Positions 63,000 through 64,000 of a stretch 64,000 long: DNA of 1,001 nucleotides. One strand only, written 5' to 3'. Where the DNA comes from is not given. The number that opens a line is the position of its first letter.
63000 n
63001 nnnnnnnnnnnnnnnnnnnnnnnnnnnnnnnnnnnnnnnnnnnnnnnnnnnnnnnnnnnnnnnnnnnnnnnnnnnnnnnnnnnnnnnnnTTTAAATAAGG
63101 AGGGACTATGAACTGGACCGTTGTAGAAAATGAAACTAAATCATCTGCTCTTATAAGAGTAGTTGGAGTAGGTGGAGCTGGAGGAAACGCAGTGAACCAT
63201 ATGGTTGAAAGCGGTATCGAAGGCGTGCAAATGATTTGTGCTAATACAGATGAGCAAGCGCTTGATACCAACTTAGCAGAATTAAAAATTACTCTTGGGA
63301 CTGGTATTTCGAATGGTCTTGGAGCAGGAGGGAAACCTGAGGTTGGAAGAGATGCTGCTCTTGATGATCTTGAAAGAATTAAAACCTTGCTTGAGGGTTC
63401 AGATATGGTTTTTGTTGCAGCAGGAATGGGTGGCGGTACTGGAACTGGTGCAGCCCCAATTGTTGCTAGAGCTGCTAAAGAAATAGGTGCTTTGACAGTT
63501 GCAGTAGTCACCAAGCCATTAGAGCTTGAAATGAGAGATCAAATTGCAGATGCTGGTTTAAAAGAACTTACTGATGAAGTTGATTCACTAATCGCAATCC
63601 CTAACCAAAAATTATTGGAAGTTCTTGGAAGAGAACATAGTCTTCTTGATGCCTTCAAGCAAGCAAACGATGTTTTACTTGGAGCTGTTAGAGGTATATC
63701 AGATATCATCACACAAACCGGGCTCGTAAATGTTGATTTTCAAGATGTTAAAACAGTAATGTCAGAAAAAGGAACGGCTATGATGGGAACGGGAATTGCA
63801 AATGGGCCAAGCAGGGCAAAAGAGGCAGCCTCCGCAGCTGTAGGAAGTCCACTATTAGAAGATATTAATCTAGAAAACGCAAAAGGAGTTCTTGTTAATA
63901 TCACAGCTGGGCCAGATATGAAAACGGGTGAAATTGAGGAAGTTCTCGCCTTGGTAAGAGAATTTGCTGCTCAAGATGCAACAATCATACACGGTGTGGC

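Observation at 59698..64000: Collapsed dcw cluster: ftsL is joined directly to ftsQ and ten peptidoglycan genes are absent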

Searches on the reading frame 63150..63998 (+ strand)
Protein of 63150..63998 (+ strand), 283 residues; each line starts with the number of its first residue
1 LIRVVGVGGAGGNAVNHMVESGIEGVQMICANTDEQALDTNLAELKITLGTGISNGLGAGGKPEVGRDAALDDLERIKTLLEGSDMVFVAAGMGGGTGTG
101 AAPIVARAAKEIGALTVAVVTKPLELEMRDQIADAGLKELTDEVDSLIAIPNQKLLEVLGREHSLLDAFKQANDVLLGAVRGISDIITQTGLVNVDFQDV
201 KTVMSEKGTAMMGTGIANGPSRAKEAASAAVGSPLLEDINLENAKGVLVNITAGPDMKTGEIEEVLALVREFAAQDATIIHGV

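Call 3: search_protein_families(library=ncbifam, proteins=[window:63150-63998:+], max_evalue=0.01)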
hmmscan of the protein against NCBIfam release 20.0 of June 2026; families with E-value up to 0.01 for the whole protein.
window:63150-63998:+ (283 aa): 1 family
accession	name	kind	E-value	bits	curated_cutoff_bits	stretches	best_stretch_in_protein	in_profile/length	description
TIGR00065.1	ftsZ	equivalog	1.7e-106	356.5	295.2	1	2-282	20-304/353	cell division protein FtsZ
